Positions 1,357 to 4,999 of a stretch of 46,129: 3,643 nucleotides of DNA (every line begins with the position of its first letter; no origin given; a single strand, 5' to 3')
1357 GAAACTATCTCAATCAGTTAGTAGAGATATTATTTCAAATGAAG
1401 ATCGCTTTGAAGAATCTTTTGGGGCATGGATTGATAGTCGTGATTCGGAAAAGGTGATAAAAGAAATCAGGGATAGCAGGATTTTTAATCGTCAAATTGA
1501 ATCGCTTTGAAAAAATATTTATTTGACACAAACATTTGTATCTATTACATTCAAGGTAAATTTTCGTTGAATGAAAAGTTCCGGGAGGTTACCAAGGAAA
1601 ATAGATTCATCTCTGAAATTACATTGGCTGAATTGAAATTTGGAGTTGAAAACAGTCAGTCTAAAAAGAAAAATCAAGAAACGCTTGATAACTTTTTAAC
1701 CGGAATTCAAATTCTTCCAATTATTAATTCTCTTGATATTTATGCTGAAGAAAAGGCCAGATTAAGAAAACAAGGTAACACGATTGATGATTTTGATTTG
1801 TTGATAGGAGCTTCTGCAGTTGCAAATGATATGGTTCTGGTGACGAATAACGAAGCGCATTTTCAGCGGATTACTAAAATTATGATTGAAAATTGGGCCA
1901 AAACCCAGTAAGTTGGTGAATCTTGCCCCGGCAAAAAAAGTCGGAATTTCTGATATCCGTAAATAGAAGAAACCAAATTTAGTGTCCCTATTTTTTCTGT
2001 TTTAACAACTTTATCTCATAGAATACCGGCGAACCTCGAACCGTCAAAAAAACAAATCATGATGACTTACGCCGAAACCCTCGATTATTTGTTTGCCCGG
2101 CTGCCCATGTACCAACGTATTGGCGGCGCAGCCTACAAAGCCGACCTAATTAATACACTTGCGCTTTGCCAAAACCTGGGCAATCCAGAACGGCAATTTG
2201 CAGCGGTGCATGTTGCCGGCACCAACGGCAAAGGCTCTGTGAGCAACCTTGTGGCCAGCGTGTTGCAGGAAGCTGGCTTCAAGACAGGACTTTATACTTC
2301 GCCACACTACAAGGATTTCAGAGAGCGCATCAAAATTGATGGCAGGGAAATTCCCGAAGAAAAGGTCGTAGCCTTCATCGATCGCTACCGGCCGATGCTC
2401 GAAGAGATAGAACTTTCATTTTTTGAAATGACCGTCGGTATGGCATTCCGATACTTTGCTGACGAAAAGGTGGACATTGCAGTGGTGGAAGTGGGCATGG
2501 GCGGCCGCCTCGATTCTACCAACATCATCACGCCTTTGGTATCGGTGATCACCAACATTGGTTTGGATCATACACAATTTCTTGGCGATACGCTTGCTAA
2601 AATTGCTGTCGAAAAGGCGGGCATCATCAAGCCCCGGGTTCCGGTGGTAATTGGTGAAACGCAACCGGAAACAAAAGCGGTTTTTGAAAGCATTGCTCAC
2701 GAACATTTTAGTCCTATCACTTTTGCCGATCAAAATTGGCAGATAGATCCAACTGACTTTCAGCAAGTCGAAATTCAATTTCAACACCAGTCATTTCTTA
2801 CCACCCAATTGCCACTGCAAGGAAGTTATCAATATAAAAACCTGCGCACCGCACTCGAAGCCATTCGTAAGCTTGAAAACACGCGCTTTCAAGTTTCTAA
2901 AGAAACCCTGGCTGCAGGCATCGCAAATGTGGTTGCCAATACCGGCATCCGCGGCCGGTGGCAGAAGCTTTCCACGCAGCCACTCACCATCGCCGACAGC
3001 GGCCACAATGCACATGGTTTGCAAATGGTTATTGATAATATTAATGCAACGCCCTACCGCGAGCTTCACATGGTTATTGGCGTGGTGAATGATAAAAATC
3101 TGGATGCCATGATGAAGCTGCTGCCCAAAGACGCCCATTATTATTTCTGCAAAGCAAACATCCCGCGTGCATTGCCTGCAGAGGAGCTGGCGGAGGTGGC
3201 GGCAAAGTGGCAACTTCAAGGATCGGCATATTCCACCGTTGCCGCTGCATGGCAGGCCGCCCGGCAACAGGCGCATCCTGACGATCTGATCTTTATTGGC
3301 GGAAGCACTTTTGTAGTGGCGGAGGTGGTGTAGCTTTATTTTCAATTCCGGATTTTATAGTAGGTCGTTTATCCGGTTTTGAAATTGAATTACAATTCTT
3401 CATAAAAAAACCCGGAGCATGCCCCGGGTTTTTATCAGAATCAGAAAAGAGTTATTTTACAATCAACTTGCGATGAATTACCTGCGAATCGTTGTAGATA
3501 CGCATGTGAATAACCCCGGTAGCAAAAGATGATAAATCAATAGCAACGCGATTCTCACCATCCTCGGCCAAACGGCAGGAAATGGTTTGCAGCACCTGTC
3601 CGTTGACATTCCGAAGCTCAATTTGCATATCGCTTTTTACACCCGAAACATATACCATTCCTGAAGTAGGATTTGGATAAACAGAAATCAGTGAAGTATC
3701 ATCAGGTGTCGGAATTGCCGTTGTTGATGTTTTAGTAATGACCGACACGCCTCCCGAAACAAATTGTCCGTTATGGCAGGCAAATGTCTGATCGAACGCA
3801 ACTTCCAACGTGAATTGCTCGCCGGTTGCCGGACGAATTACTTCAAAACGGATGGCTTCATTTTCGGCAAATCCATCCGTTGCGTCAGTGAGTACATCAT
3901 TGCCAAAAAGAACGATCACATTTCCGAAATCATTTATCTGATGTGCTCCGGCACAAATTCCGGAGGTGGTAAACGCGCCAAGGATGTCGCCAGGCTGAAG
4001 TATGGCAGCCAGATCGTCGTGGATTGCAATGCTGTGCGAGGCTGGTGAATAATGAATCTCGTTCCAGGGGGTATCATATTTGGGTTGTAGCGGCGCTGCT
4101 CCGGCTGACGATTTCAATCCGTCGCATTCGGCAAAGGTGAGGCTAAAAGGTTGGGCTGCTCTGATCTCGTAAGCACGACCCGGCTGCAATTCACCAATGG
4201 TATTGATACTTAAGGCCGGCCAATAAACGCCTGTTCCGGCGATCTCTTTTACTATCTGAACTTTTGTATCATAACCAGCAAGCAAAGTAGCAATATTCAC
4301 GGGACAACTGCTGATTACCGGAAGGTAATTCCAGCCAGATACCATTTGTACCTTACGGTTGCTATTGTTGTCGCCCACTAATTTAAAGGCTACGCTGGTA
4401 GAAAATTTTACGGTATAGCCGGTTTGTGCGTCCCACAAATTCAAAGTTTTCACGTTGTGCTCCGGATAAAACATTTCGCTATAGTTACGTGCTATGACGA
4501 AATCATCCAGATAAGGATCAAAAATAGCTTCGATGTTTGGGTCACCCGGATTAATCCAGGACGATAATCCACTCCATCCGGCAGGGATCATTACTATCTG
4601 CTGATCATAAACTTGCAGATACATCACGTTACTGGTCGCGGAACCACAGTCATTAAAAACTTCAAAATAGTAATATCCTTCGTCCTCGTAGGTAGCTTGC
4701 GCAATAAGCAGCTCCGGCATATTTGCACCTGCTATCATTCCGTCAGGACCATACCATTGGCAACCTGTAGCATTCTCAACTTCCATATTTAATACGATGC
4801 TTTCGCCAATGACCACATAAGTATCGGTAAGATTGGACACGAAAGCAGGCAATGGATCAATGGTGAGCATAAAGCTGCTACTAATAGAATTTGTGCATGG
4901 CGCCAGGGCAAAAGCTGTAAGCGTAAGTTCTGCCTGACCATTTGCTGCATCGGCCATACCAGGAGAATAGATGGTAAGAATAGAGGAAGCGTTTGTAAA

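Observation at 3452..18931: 15.5-kb single ORF: a 5,159-aa T9SS cargo made of ~50 copies of a ~87-aa module I cannot place in a named family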

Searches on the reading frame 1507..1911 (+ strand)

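Call 11: search_protein_families(library=pfam, proteins=[window:1507-1911:+], max_evalue=0.001)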
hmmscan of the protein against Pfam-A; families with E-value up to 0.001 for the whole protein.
window:1507-1911:+ (134 aa): 1 family
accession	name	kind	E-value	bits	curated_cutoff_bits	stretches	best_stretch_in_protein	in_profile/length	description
PF01850.27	PIN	-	1.6e-13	51.8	23.6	1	4-123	1-118/120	PIN domain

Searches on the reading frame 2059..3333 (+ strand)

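Call 11: search_protein_families(library=pfam, proteins=[window:2059-3333:+], max_evalue=0.001)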
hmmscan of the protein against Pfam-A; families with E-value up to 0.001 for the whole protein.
window:2059-3333:+ (424 aa): 2 families
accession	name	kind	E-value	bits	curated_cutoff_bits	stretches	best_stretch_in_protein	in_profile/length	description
PF02875.26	Mur_ligase_C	-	6.1e-16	59.9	28.4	1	299-416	1-126/127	Mur ligase, glutamate ligase domain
PF08245.18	Mur_ligase_M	-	1.4e-14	54.9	24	1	52-267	1-198/200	Mur ligase middle domain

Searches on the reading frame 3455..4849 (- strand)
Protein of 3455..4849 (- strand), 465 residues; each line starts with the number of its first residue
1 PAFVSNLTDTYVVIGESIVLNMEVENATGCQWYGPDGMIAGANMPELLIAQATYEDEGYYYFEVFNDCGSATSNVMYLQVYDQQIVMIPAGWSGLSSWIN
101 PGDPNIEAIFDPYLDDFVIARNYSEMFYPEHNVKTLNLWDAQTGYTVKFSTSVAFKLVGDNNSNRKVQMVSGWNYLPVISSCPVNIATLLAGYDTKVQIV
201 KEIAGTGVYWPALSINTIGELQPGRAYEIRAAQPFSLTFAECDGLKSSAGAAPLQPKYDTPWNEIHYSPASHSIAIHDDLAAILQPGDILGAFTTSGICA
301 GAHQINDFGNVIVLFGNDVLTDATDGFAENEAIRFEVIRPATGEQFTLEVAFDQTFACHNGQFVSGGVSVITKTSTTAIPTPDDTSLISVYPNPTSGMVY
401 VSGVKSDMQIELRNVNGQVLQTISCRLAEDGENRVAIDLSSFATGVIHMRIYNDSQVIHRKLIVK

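Call 22: search_solved_structures(query=window:3455-4849:-, max_evalue=10, show_alignments=2)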
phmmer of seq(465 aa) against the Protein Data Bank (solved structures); distinct sequences matched with E-value up to 10: 6.
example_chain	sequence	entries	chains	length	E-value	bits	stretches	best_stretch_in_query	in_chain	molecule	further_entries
9c2d_S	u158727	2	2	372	2.6e-11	46.3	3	9-80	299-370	Tail protein | Putative tail protein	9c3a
9ncf_S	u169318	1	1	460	0.007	18.6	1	5-78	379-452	Immunoglobulin-like domain protein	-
6zr7_AAA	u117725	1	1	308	0.076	15.2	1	37-81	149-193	Down syndrome cell adhesion molecule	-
6fwx_A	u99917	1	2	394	0.15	14.2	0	43-78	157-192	Titin,Titin,Titin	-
5jvk_A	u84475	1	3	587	0.25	13.4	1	370-422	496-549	Uncharacterized protein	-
6r5z_A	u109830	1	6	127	0.3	13.2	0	401-425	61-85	9-bladed beta-propeller formed by three 3-bladed fragments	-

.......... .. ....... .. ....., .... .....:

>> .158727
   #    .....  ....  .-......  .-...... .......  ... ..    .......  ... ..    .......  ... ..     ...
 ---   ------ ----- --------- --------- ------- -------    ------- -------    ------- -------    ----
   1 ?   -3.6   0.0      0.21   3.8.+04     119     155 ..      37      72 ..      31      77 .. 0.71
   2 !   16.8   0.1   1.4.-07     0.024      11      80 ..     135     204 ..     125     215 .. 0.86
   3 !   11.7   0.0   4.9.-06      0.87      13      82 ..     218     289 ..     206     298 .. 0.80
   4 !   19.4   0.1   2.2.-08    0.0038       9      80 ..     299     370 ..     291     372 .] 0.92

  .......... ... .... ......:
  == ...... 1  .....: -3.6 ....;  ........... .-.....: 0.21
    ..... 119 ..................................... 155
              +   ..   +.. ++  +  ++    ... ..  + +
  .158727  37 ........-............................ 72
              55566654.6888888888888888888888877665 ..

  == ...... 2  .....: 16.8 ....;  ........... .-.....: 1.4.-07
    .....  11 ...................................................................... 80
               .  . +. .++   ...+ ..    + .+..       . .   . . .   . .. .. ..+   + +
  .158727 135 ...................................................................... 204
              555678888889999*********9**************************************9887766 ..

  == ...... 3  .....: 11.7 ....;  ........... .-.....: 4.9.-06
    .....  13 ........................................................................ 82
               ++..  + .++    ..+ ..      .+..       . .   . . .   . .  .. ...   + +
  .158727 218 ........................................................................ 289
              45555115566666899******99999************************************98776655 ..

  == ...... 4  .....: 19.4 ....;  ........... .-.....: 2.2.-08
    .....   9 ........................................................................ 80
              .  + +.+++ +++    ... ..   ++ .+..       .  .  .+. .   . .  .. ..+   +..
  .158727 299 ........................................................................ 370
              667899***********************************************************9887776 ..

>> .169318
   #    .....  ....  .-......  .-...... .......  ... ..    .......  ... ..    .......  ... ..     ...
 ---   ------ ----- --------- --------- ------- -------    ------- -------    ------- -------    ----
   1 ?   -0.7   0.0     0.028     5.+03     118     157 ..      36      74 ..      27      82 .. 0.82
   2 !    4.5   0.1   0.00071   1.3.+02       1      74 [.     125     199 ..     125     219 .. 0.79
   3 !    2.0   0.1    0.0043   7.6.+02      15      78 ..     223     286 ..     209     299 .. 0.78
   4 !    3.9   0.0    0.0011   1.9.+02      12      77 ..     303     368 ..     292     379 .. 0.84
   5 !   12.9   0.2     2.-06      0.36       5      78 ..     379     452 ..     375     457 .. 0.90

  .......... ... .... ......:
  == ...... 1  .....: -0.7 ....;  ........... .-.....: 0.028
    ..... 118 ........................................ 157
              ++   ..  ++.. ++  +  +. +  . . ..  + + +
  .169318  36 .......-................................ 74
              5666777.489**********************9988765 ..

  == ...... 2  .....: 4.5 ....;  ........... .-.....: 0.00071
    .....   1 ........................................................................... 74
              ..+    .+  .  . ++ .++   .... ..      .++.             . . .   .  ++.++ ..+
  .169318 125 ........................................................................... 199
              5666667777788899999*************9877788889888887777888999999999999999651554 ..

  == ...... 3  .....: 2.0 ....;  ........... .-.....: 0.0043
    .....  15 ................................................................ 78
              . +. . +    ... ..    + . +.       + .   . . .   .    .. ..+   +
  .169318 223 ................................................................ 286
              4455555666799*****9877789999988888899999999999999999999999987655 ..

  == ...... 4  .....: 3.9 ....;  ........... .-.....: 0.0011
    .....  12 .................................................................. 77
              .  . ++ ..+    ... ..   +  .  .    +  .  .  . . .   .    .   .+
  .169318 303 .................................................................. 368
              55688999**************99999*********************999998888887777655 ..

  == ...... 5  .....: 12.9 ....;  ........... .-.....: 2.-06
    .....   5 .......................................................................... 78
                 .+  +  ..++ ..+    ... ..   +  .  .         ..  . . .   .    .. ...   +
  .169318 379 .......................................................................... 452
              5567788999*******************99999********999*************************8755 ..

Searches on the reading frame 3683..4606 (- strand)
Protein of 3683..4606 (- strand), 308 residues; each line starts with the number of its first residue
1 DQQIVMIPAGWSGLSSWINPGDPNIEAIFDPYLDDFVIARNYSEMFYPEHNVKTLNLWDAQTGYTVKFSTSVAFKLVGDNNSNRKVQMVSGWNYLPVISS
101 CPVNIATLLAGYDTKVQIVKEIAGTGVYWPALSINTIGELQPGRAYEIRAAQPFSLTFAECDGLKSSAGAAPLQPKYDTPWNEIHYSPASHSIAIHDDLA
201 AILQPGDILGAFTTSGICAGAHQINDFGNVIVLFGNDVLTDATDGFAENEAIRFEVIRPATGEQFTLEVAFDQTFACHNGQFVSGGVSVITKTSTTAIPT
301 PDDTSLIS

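Call 45: search_protein_families(library=pfam, alignment_id=A3, max_evalue=1)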
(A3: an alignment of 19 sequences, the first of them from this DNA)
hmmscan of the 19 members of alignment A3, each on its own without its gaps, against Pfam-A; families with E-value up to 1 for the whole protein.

A. member 1, seq(308 aa): 0 families

B. families by the number of members that match (of 19 scanned): 2 families
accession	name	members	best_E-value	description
PF05128.17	DUF697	1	0.16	Domain of unknown function (DUF697)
PF02731.20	SKIP_SNW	1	0.42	SKIP/SNW domain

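Call 48: find_related_loci(query=A4, collection=genome_contigs, flank=10000)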
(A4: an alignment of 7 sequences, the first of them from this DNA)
Query A4 (308 aa) in genome_contigs; peptide patterns used: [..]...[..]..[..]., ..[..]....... (x = any residue, [..] = any of these).
128 stretches matched a pattern; 100 encode a relative of the query (tblastn E <= 1e-3); the best 80 are kept; 79 distinct loci.
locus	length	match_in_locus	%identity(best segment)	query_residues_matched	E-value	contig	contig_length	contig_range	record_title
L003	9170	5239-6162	73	1-308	9e-159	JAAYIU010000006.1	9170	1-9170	MAG: Bacteroidales bacterium isolate AS10tlH2TH_145 43804_AS10, whole genome shotgun sequence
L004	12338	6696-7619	69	1-308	4e-152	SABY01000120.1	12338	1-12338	MAG: Clostridia bacterium isolate INTA.CYC.150 contig-100_4438, whole genome shotgun sequence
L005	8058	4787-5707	50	2-306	8e-103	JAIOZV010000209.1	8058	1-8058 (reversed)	MAG: Bacteroidales bacterium isolate Tobar13m-G16 Tobar13m-C7564, whole genome shotgun sequence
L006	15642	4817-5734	47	1-308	2e-89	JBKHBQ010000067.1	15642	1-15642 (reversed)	MAG: Bacteroidales bacterium isolate D1M01_6 NODE_5701_length_15642_cov_5.501379, whole genome shotgun sequence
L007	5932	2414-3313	44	3-304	1e-83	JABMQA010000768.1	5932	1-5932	MAG: Bacteroidetes bacterium isolate bin.444 k141_3895678, whole genome shotgun sequence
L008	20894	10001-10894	44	1-298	9e-82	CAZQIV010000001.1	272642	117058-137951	MAG TPA_asm: uncultured Lentimicrobiaceae bacterium isolate SRP191223_co1_241 genome assembly, contig: NODE_2_length_272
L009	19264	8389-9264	44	3-297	6e-82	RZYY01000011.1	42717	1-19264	MAG: Sphingobacteriia bacterium isolate INTA.AUR.034 contig-100_241, whole genome shotgun sequence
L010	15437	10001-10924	42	1-308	8e-82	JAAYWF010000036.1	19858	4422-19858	MAG: Lentimicrobium sp. isolate AS4BglBPHE_32 3608_AS4B, whole genome shotgun sequence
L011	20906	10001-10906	43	1-305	7e-81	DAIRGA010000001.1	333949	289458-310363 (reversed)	MAG TPA_asm: Bacteroidales bacterium isolate CTOTU29519 NODE_2_length_333949_cov_12.710699, whole genome shotgun sequenc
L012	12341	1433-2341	39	2-306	6e-77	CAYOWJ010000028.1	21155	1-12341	MAG TPA_asm: uncultured Lentimicrobiaceae bacterium isolate SRP272421_co4_479 genome assembly, contig: NODE_5893_length_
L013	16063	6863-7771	38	2-306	2e-75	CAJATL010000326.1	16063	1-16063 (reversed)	MAG: uncultured Bacteroidetes bacterium isolate Loc090907-6m_bin-095 genome assembly, contig: bin-095:326/424, whole gen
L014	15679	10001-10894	40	5-306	7e-73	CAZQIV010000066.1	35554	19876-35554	MAG TPA_asm: uncultured Lentimicrobiaceae bacterium isolate SRP191223_co1_241 genome assembly, contig: NODE_868_length_3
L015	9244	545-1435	49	1-297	3e-91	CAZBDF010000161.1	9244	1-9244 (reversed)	MAG TPA_asm: uncultured Lentimicrobiaceae bacterium isolate binchicken_co243_188 genome assembly, contig: NODE_6908_leng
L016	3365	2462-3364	39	1-297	4e-66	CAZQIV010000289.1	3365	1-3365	MAG TPA_asm: uncultured Lentimicrobiaceae bacterium isolate SRP191223_co1_241 genome assembly, contig: NODE_45647_length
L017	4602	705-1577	38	5-292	3e-65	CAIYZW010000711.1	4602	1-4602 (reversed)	MAG: uncultured Bacteroidetes bacterium isolate Ja1_bin-3933 genome assembly, contig: bin-3933:0711/1089, whole genome s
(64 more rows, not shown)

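Call 53: predict_structure(alignment_id=A3)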
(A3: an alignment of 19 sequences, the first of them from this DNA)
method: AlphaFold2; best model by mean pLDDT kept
length: 308 residues; sequences in the alignment: 19
mean_pLDDT: 89.3   pTM: 0.87
mean pLDDT of the five models: 89.3, 88.9, 88.4, 88.3, 87.2
residues with pLDDT >= 90: 235; 70-90: 44; 50-70: 16; < 50: 13
segments of 3 or more residues with pLDDT < 50: 299-308
pLDDT, mean of each block of 10 residues (from residue 1): 90 95 95 96 95 96 96 92 94 95 92 94 94 93 95 93 58 76 94 92 90 96 84 93 93 95 91 93 96 61 40
secondary structure, 60 per line:
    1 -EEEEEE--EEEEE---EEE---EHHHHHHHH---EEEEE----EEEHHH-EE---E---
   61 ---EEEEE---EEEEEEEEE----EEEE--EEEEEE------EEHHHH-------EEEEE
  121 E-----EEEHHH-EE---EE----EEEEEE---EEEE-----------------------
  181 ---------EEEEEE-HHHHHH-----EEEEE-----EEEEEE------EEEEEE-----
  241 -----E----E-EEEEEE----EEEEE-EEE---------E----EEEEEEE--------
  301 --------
elements in order: E2-7 E10-14 E18-20 H25-32 E36-40 E45-47 E64-68 E72-80 E85-88 E91-96 H105-108 E116-121 E127-129 E145-150 E154-157 E190-195 H197-202 E208-212 E218-223 E230-235 E253-258 E263-267 E269-271 E286-292

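Call 55: fold_search(model_id=the predicted structure, library=pdb)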
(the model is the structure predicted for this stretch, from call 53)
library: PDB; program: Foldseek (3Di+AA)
matches with E <= 10: 619; with E <= 0.001: 0
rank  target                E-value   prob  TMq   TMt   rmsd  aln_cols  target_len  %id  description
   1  8dhw_A                4.0e-03  0.16  0.15  0.08  21.3       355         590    9  Treponema lecithinolyticum beta-glucuronidase in complex with a UNC4917-glucuronide conjugate (released 2023-05-17)
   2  8dhv_B                4.0e-03  0.16  0.14  0.08  21.6       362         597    9  Treponema lecithinolyticum beta-glucuronidase (released 2023-05-17)
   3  8e72_A                4.5e-03  0.16  0.15  0.08  21.6       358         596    9  Treponema lecithinolyticum beta-glucuronidase in complex with a ciprofloxacin-glucuronide conjugate (released 2023-06-21)
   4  10ps                  5.0e-03  0.18  0.13  0.09  22.7       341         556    9  Crystal structure of SdrD A2-A3-B1-B2 domains from Staphylococcus aureus JH1 (released 2026-02-11)
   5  8dhv_A                5.0e-03  0.16  0.15  0.08  21.6       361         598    9  Treponema lecithinolyticum beta-glucuronidase (released 2023-05-17)
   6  8e72_B                6.2e-03  0.14  0.14  0.08  20.7       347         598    8  Treponema lecithinolyticum beta-glucuronidase in complex with a ciprofloxacin-glucuronide conjugate (released 2023-06-21)
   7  8dhw_B                1.1e-02  0.14  0.15  0.08  20.8       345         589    9  Treponema lecithinolyticum beta-glucuronidase in complex with a UNC4917-glucuronide conjugate (released 2023-05-17)
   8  6jz4_B                2.0e-02  0.09  0.13  0.08  20.8       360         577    6  b-glucuronidase from Ruminococcus gnavus in complex with D-glucaro-d-lactam (released 2020-06-03)
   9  6jz3_A                2.0e-02  0.09  0.13  0.08  20.9       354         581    7  b-glucuronidase from Ruminococcus gnavus in complex with uronic deoxynojirimycin (released 2020-05-13)
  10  6jz2_A                2.1e-02  0.08  0.13  0.08  20.8       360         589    6  b-glucuronidase from Ruminococcus gnavus in complex with uronic isofagomine at 1.3 Angstroms resolution (released 2020-06-10)
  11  5z19_D                2.1e-02  0.08  0.13  0.08  20.3       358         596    7  The crystal structure of Ruminococcus gnavus beta-glucuronidase in complex with uronic isofagomine (released 2018-12-12)
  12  3hn3_B                2.2e-02  0.06  0.11  0.07  21.7       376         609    7  Human beta-glucuronidase at 1.7 A resolution (released 2009-12-01)
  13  6u7i_B                2.4e-02  0.09  0.14  0.08  21.0       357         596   10  Faecalibacterium prausnitzii Beta-glucuronidase (released 2019-10-30)
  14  6jz1_B                2.4e-02  0.08  0.13  0.08  20.1       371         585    7  Apo structure of b-glucuronidase from Ruminococcus gnavus at 1.7 Angstrom resolution (released 2020-06-03)
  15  4es9_D                3.1e-02  0.25  0.17  0.18  19.1       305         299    8  Crystal Structure of the adhesin domain of Epf from Streptococcus pyogenes in P21 (released 2012-09-19)
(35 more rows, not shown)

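Call 68: search_solved_structures(query=A3, max_evalue=10)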
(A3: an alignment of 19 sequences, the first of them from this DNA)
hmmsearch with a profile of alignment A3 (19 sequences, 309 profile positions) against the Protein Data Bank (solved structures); distinct sequences matched with E-value up to 10: 0.
